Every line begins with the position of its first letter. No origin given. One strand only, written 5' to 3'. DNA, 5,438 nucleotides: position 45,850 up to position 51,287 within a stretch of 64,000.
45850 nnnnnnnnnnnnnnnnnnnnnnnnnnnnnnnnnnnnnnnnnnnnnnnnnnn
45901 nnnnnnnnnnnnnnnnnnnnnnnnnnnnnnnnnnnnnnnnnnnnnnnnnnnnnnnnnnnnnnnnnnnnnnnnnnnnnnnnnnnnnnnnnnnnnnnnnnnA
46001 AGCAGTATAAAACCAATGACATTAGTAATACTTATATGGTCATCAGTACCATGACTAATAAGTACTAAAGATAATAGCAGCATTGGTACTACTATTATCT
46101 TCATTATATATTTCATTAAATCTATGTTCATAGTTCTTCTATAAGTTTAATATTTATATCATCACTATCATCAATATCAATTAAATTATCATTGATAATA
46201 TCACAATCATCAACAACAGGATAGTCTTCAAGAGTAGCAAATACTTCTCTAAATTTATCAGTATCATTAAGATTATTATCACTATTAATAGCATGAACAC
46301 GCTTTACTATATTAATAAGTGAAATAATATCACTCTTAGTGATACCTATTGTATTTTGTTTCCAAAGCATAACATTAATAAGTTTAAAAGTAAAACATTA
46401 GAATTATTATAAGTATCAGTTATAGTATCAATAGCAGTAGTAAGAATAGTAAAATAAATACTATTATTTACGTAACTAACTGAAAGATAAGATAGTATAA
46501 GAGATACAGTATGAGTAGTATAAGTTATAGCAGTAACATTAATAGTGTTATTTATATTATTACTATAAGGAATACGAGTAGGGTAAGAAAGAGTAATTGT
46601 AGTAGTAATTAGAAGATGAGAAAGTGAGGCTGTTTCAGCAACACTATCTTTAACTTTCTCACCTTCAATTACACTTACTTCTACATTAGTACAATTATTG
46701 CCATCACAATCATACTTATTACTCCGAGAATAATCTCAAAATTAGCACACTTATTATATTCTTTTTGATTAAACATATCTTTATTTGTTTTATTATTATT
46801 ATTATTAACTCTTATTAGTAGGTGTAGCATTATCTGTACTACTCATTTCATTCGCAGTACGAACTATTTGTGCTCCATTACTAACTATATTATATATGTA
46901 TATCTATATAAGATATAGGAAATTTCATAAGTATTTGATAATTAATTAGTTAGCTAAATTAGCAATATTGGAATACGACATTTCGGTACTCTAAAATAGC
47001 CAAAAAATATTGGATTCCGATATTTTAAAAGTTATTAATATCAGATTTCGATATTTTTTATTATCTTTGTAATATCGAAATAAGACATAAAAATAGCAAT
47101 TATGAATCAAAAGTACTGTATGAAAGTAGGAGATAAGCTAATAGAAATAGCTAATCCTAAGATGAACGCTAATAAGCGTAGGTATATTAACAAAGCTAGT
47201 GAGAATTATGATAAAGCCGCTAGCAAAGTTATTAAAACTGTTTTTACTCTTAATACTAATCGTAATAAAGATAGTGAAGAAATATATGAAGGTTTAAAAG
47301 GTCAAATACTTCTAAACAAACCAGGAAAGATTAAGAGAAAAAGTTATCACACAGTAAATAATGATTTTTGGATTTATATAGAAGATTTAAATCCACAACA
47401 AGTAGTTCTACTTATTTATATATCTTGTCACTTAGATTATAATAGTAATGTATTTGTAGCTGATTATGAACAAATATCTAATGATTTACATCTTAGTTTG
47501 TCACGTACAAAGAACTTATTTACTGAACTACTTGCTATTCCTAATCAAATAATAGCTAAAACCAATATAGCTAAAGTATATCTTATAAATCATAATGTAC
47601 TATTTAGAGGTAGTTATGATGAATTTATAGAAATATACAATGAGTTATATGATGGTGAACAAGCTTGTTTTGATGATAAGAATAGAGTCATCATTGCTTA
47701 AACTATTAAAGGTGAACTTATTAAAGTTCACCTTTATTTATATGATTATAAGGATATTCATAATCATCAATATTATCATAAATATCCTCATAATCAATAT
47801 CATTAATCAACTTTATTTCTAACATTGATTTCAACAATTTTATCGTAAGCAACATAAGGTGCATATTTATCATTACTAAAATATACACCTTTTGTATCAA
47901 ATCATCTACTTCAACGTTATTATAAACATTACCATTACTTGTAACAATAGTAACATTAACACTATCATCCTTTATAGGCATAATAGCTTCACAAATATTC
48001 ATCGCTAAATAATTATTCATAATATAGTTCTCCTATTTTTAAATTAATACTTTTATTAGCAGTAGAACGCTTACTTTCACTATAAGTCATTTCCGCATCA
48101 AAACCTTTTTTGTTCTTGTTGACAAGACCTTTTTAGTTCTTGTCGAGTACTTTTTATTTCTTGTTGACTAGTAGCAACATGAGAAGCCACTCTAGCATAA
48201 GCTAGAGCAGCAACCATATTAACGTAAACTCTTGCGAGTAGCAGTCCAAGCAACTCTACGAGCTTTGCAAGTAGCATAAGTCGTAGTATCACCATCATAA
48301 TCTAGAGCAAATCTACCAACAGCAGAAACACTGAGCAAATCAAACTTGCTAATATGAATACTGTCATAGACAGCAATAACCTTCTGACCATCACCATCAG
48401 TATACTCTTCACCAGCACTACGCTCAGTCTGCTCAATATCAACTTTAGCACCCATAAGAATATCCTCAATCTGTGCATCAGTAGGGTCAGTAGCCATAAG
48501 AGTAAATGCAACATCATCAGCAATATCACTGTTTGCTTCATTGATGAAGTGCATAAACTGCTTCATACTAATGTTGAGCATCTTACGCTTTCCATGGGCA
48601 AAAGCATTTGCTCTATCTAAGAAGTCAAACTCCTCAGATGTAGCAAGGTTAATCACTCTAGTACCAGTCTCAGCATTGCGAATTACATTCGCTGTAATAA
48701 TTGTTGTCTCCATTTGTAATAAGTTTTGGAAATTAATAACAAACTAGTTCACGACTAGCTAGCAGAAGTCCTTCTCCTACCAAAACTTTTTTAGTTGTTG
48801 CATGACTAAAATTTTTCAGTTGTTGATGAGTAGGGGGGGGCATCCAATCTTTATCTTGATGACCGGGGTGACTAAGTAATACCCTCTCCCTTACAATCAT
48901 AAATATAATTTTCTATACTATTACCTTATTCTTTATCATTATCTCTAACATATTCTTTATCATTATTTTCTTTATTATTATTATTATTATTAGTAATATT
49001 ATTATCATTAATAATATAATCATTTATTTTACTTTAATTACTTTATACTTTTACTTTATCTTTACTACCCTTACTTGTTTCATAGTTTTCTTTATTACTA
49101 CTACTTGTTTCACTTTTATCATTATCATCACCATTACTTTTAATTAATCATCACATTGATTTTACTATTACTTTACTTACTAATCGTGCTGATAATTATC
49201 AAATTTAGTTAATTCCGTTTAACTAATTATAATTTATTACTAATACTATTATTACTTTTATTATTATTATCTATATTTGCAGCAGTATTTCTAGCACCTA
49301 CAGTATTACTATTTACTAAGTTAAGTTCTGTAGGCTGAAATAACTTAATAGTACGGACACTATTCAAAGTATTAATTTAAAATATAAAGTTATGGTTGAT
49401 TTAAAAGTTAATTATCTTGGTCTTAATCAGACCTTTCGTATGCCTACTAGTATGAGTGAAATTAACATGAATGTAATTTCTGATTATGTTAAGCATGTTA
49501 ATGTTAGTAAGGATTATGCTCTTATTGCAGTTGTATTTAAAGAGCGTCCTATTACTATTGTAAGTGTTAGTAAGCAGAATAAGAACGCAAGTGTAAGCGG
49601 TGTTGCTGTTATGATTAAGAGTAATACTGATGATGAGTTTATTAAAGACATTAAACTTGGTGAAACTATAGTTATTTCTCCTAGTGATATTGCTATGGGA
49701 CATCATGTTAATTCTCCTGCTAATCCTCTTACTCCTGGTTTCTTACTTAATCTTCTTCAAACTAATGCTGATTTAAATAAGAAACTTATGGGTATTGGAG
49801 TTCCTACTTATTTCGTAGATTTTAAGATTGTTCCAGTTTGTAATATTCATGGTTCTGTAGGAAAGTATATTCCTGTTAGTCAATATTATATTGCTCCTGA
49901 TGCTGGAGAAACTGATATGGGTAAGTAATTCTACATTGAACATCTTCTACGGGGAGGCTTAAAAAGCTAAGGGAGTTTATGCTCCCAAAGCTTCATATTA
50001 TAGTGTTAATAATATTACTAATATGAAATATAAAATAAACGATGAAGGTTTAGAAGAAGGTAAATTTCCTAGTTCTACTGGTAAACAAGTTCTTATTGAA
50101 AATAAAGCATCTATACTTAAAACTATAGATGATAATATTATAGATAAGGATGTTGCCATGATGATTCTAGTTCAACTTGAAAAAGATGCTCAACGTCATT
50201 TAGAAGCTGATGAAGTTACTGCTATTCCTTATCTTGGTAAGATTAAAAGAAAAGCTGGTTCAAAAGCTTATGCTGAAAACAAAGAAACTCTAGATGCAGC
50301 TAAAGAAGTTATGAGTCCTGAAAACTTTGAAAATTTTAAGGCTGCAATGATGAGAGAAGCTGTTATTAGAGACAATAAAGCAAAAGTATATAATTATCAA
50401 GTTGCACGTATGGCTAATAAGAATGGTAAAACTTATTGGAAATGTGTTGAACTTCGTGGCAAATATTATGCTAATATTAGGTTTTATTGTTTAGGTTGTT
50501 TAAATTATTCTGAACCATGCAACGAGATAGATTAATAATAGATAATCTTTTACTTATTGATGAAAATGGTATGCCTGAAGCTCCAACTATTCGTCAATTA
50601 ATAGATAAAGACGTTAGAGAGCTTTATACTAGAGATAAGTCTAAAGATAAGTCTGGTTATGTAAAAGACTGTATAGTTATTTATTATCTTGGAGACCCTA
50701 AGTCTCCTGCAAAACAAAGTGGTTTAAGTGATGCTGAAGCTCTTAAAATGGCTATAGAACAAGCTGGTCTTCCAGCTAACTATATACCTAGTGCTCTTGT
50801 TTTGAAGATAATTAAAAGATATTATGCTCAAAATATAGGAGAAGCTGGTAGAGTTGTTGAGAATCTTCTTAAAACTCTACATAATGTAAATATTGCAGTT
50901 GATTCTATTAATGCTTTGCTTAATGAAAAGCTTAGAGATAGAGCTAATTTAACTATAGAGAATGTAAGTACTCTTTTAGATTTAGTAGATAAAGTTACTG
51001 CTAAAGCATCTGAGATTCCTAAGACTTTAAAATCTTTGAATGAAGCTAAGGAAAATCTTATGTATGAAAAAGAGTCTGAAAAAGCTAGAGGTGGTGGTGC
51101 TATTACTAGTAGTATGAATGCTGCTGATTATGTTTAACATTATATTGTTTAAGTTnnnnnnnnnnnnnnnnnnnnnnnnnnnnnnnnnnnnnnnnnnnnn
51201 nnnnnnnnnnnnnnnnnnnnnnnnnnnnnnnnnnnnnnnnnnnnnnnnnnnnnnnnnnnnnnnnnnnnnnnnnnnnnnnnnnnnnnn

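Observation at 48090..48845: Iteron-like direct repeats on both sides of a compositionally atypical gene: candidate origin of replication or moron cassette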

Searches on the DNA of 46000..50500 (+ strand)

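Call 7: search_dna_similar(query=window:46000-50500:+, collection=phages, mode=near, max_rows=30)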
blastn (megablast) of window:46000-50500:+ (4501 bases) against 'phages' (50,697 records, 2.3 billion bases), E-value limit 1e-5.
Records with a match: 2; places in all: 2; records where one place covers at least 80% of the query: 0.
Best place of each record, by identity: 95-99% 2.
By first word of the organism name: uncultured 2.
By host as written in the record: - 2.
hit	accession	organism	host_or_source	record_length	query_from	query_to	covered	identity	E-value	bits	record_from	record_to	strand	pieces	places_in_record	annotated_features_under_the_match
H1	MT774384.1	uncultured phage cr8_1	human feces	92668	1816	2050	5%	95.3%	2e-100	374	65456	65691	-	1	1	hypothetical protein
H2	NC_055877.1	uncultured phage cr8_1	human feces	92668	1816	2050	5%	95.3%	2e-100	374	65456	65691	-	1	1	hypothetical protein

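Call 17: get_annotated_region(hit=H1, flank=6000)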
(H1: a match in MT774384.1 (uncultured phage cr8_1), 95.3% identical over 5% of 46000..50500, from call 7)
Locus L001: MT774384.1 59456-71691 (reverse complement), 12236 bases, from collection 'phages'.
description: Uncultured phage cr8_1, complete genome.
organism: uncultured phage cr8_1 (NCBI taxid 2772068)
taxonomy: Viruses; Duplodnaviria; Heunggongvirae; Uroviricota; Caudoviricetes; Crassvirales; Intestiviridae; Obtuvirinae; Fohxhuevirus; Fohxhuevirus gastrointestinalis
host: -; source: human feces; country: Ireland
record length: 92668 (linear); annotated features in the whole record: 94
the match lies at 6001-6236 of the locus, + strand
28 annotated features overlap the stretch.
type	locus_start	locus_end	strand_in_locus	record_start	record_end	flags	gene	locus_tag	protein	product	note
CDS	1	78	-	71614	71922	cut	-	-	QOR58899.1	putative antirepressor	gp_19974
CDS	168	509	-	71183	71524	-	-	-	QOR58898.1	hypothetical protein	gp_19973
CDS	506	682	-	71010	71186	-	-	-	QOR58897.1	hypothetical protein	gp_19972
CDS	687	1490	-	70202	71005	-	-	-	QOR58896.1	hypothetical protein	gp_19971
CDS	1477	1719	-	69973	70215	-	-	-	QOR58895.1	hypothetical protein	gp_19970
CDS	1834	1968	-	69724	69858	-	-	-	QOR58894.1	hypothetical protein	gp_19969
CDS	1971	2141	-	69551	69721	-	-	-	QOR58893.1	transposase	gp_19968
CDS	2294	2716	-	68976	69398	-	-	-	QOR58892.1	outer capsid protein-like protein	gp_19967; similar to haemolysin XhlA, vesicle-associated membrane protein, outer capsid protein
CDS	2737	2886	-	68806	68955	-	-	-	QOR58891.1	hypothetical protein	gp_19966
CDS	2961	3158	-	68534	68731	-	-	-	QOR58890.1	hypothetical protein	gp_19965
CDS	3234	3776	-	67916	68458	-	-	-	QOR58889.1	hypothetical protein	gp_19964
CDS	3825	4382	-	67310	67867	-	-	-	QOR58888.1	hypothetical protein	gp_19963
CDS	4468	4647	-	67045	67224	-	-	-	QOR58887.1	hypothetical protein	gp_19962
CDS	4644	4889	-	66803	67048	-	-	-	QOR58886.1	hypothetical protein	gp_19961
CDS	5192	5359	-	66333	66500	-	-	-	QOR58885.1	hypothetical protein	gp_19960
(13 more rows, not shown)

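Call 57: search_rna_families(source=window, start=47900, end=49500, threshold=evalue, max_evalue=1)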
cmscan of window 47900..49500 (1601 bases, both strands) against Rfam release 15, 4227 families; matches with E-value up to 1: 0.
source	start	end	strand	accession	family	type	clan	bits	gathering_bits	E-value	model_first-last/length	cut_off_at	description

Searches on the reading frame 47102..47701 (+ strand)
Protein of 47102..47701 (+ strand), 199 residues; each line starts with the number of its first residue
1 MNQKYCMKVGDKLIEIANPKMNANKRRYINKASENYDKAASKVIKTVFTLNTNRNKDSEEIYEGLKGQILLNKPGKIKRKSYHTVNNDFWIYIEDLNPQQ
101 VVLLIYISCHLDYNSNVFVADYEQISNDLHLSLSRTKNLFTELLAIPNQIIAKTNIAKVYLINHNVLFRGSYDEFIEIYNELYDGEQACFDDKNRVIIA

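Call 9: search_protein_families(library=pfam, proteins=[window:47102-47701:+], max_evalue=0.1)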
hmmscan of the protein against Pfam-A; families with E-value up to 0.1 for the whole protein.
window:47102-47701:+ (199 aa): 0 families

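Call 10: search_protein_families(library=phrogs, proteins=[window:47102-47701:+], max_evalue=0.01)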
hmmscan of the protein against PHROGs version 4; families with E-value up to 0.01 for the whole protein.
window:47102-47701:+ (199 aa): 0 families

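Call 90: search_dna_similar(query=window:47102-47701:+, collection=phages, mode=protein, max_evalue=0.001, max_rows=15)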
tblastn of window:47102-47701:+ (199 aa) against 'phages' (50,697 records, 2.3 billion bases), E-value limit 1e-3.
Records with a match: 11; places in all: 13; records where one place covers at least 80% of the query: 8.
Best place of each record, by identity: <60% 11.
By first word of the organism name: uncultured 4; Bacteriophage 3; CrAssphage 3; Carjivirus 1.
By host as written in the record: - 9; bacterium 1; Homo sapiens 1.
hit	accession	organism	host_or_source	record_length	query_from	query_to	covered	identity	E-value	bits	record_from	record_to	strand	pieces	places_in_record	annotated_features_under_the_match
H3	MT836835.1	Bacteriophage sp.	human fecal samples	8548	28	198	86%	31.1%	7e-6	51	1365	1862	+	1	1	record has no annotation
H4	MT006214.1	CrAssphage LMMB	human gut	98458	26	198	87%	26.1%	5e-6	52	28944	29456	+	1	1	plasmid replication initiation protein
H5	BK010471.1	Carjivirus communis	bacterium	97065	26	198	87%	25.6%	2e-6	53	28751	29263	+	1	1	KP06_gp43: putative plasmid replication initiation protein RepL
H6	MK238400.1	CrAssphage ZA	Homo sapiens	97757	26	198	87%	25.6%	7e-6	52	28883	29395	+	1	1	putative plasmid replication initiation protein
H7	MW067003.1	CrAssphage sp. C0531BW4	stool sample from an infant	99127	26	198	87%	25.6%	8e-6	51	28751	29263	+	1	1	putative plasmid replication initiation protein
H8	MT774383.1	uncultured phage cr11_1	human feces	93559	37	196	80%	27.3%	1e-7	57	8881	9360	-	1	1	hypothetical protein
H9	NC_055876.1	uncultured phage cr11_1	human feces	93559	37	196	80%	27.3%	1e-7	57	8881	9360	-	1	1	hypothetical protein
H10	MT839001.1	Bacteriophage sp.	human fecal samples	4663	37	196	80%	27.3%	9e-7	54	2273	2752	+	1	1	record has no annotation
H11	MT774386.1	uncultured phage cr110_1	human feces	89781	28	175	74%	27.7%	1e-5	51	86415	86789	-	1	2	hypothetical protein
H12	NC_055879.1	uncultured phage cr110_1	human feces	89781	28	175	74%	27.7%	1e-5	51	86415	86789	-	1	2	hypothetical protein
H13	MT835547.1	Bacteriophage sp.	human fecal samples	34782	98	198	51%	30.7%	6e-6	52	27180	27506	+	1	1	record has no annotation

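Call 91: get_annotated_region(hit=H5, flank=5000)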
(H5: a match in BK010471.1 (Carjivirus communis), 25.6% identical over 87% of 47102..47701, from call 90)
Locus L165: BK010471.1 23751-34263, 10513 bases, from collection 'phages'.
description: MAG TPA_asm: Carjivirus communis, complete genome.
organism: Carjivirus communis (NCBI taxid 2955582)
taxonomy: Viruses; Duplodnaviria; Heunggongvirae; Uroviricota; Caudoviricetes; Crassvirales; Intestiviridae; Crudevirinae; Carjivirus
host: bacterium; source: -; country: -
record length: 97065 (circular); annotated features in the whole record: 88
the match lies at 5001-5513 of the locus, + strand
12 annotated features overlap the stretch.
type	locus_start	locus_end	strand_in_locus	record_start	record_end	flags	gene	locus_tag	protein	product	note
CDS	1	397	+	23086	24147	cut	KP06_gp33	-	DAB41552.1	putative phage/plasmid-related protein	-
CDS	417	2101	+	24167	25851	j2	KP06_gp34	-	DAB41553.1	putative Dut dUTPase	contains intron insertion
CDS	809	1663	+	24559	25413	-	KP06_gp35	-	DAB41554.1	putative intron-encoded HNH endonuclease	-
CDS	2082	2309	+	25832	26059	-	KP06_gp36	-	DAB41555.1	putative uncharacterized DUF1653 family protein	-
CDS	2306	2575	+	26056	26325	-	KP06_gp37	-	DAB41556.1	putative truncated thioredoxin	-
CDS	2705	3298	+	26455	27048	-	KP06_gp38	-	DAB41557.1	hypothetical protein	-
CDS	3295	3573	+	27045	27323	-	KP06_gp39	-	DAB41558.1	putative thioredoxin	-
CDS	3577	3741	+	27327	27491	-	KP06_gp40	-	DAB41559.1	hypothetical protein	-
CDS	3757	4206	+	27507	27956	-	KP06_gp41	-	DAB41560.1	putative phage protein of N4_gp49/Sf6_gp66 (pfam13876) family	-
CDS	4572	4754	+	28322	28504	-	KP06_gp42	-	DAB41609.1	hypothetical protein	-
CDS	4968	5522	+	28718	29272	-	KP06_gp43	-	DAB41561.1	putative plasmid replication initiation protein RepL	-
CDS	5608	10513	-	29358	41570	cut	KP06_gp44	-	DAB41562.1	putative RNAP catalytic subunit fused to unknown RNAP subunit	-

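Call 117: search_protein_families(library=ncbifam, proteins=[window:47102-47701:+], max_evalue=0.01)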
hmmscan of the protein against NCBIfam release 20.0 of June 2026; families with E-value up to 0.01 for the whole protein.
window:47102-47701:+ (199 aa): 0 families

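Call 118: search_protein_families(library=padloc, proteins=[window:47102-47701:+], max_evalue=0.01)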
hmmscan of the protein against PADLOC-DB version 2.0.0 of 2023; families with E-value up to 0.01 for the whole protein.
window:47102-47701:+ (199 aa): 0 families

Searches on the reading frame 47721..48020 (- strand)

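Call 9: search_protein_families(library=pfam, proteins=[window:47721-48020:-], max_evalue=0.1)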
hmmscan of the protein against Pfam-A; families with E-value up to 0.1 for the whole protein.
window:47721-48020:- (99 aa): 1 family
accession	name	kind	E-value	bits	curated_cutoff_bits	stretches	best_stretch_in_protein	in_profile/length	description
PF20612.3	SHOCT_2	-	0.012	16.2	24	1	58-80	14-36/53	SHOCT domain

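Call 10: search_protein_families(library=phrogs, proteins=[window:47721-48020:-], max_evalue=0.01)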
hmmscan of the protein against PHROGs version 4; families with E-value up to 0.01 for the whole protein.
window:47721-48020:- (99 aa): 0 families

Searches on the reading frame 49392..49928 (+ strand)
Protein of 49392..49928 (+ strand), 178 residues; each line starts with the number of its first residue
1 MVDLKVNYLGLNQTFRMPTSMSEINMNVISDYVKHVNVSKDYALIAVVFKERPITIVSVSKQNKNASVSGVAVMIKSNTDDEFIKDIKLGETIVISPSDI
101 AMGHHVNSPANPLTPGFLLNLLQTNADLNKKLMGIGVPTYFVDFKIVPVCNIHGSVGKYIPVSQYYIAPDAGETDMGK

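Call 9: search_protein_families(library=pfam, proteins=[window:49392-49928:+], max_evalue=0.1)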
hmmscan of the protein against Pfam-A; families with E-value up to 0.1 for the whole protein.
window:49392-49928:+ (178 aa): 2 families
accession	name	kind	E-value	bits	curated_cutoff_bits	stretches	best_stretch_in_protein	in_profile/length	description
PF11124.14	Pho86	-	0.045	13.5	29.3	1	47-76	170-199/291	Inorganic phosphate transporter chaperone Pho86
PF12378.14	P1_N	-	0.049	13.4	24.8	1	14-100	61-147/286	Mycoplasma adhesin P1, N-terminal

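Call 10: search_protein_families(library=phrogs, proteins=[window:49392-49928:+], max_evalue=0.01)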
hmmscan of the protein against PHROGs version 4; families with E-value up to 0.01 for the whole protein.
window:49392-49928:+ (178 aa): 0 families

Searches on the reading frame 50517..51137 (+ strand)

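Call 9: search_protein_families(library=pfam, proteins=[window:50517-51137:+], max_evalue=0.1)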
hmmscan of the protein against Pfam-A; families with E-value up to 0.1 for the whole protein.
window:50517-51137:+ (206 aa): 2 families
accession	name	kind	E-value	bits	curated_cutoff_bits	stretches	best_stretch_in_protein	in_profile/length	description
PF06103.16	DUF948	-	0.011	16.4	37.2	1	102-175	16-88/89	Bacterial protein of unknown function (DUF948)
PF04675.19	DNA_ligase_A_N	-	0.041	14.5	24.6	1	54-166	44-130/174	DNA ligase N terminus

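Call 10: search_protein_families(library=phrogs, proteins=[window:50517-51137:+], max_evalue=0.01)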
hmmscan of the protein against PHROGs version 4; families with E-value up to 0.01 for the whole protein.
window:50517-51137:+ (206 aa): 0 families
